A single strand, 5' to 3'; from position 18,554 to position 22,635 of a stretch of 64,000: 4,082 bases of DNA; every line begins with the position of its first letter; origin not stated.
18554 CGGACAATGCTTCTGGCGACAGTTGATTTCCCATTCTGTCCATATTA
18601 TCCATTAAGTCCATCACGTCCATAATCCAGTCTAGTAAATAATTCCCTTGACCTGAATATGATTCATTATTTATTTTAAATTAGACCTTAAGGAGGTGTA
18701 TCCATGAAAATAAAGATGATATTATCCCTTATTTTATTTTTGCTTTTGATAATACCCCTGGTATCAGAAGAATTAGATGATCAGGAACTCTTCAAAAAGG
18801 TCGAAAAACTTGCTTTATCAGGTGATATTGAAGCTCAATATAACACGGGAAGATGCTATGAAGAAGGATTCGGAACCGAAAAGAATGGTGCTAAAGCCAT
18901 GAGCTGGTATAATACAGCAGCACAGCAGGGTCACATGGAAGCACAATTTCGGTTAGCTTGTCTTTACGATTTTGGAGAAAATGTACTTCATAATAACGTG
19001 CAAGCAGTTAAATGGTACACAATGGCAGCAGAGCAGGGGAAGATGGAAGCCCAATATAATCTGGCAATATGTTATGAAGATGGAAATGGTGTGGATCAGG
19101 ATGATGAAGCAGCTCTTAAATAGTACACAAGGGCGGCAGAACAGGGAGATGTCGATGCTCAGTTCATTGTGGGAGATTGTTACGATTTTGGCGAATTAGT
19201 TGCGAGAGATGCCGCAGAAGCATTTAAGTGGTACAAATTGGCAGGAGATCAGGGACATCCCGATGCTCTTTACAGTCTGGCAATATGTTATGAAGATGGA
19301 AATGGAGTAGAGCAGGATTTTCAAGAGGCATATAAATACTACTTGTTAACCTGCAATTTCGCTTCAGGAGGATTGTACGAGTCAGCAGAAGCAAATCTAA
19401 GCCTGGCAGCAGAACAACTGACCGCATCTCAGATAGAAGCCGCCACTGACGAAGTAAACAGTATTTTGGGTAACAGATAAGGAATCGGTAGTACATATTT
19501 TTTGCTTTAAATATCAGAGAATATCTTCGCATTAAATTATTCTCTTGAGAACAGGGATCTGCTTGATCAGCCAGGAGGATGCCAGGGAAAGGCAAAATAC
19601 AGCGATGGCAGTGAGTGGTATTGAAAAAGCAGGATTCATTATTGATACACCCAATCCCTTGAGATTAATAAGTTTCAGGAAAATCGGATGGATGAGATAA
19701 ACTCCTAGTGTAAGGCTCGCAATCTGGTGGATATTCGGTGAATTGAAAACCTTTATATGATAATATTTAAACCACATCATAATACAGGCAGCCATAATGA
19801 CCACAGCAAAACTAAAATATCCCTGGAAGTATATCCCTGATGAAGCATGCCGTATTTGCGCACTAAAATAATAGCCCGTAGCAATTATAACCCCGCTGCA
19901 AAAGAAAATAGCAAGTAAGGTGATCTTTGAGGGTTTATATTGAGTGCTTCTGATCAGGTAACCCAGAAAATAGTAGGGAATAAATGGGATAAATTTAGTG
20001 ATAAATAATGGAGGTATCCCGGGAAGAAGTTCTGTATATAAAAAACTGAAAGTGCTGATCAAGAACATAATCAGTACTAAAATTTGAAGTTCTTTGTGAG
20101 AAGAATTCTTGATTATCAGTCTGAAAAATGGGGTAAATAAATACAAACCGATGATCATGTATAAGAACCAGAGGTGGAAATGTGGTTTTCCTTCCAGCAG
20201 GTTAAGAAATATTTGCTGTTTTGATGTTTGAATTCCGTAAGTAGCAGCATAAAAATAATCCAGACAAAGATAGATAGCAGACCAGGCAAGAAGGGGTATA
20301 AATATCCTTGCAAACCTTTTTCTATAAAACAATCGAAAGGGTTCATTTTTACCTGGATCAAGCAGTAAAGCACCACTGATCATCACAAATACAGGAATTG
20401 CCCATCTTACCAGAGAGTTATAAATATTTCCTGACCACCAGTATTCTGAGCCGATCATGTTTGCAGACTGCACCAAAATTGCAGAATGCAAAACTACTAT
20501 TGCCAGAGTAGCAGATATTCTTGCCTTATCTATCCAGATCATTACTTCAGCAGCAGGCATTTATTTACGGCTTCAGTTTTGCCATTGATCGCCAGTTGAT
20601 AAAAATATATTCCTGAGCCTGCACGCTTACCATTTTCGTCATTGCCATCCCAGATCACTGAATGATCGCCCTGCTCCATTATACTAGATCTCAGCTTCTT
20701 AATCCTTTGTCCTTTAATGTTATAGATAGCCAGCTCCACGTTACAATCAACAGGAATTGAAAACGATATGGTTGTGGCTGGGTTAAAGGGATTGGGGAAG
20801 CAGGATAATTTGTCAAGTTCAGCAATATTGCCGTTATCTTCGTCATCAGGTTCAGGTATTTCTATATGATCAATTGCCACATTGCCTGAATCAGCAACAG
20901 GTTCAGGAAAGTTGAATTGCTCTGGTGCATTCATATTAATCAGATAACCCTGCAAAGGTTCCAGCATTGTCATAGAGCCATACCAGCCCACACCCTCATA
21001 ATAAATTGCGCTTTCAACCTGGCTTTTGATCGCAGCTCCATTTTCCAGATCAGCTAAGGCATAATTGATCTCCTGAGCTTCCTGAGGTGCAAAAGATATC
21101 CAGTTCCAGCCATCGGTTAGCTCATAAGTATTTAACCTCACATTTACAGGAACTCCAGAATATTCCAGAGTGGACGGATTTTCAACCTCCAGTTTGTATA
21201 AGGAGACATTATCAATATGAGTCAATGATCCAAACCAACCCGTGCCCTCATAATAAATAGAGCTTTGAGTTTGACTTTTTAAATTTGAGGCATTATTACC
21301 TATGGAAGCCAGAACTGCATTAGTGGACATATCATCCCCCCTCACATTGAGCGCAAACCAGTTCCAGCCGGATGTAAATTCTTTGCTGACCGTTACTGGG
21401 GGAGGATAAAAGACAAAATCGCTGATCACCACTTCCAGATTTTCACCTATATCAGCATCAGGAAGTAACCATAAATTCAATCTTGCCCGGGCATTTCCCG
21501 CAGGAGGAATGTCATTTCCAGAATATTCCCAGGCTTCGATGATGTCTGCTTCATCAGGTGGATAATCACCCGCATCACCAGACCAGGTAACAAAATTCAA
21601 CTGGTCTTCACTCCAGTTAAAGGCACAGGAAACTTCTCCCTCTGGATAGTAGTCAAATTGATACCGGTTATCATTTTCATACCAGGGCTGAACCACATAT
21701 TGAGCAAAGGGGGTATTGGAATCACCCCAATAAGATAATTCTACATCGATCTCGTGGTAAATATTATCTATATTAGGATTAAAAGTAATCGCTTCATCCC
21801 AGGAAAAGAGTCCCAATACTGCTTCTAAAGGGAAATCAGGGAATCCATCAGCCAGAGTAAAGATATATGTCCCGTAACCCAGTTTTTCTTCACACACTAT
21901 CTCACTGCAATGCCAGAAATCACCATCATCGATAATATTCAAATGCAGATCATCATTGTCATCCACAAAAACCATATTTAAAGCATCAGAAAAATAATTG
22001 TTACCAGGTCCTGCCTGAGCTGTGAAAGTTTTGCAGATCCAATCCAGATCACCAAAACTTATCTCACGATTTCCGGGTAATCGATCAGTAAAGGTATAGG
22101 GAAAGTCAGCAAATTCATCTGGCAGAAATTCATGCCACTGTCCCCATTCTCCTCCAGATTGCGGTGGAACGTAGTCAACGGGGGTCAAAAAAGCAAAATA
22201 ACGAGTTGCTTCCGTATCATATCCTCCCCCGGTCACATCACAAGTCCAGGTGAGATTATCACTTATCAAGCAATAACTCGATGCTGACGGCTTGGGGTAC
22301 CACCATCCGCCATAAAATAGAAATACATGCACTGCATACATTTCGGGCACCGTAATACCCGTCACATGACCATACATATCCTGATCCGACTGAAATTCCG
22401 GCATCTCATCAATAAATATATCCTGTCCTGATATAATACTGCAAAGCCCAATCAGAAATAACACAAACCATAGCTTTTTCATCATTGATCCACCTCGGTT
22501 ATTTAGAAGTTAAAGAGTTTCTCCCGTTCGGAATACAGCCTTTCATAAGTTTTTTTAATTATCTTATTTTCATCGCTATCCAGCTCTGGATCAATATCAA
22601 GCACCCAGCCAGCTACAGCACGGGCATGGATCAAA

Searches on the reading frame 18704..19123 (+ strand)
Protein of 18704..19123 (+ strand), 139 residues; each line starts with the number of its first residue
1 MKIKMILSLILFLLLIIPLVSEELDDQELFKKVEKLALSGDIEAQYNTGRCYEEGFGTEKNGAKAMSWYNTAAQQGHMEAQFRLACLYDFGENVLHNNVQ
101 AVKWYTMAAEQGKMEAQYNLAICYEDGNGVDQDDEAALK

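Call 69: search_protein_families(library=pfam, proteins=[window:18704-19123:+], max_evalue=0.00001)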
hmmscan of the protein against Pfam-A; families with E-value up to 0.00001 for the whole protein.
window:18704-19123:+ (139 aa): 1 family
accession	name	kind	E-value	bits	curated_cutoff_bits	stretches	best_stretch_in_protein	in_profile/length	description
PF08238.18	Sel1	-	6.4e-29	99.8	30.7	2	43-77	2-36/36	Sel1 repeat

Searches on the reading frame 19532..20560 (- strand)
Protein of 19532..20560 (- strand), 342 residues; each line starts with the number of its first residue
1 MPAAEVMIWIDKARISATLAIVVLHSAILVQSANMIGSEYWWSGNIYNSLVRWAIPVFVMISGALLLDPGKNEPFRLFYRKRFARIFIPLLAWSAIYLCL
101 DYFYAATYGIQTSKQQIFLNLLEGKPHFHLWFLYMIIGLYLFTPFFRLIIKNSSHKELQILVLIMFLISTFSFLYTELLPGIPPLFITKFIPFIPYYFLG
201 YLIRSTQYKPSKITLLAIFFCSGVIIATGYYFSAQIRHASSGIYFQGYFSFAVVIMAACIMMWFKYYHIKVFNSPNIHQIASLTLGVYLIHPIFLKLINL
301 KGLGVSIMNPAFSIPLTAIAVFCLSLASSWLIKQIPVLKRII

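Call 69: search_protein_families(library=pfam, proteins=[window:19532-20560:-], max_evalue=0.00001)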
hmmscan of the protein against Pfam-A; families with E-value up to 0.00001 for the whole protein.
window:19532-20560:- (342 aa): 1 family
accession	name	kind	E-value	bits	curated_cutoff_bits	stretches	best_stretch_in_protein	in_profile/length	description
PF01757.29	Acyl_transf_3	-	1.1e-40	140.1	31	1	8-332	2-324/326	Acyltransferase domain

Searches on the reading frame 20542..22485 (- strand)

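Call 69: search_protein_families(library=pfam, proteins=[window:20542-22485:-], max_evalue=0.00001)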
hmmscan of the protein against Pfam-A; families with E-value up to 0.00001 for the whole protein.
window:20542-22485:- (647 aa): 1 family
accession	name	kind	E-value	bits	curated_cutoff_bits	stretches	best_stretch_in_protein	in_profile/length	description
PF13860.13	FlgD_ig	-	2.1e-08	34.5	27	1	582-630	24-72/79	FlgD Ig-like domain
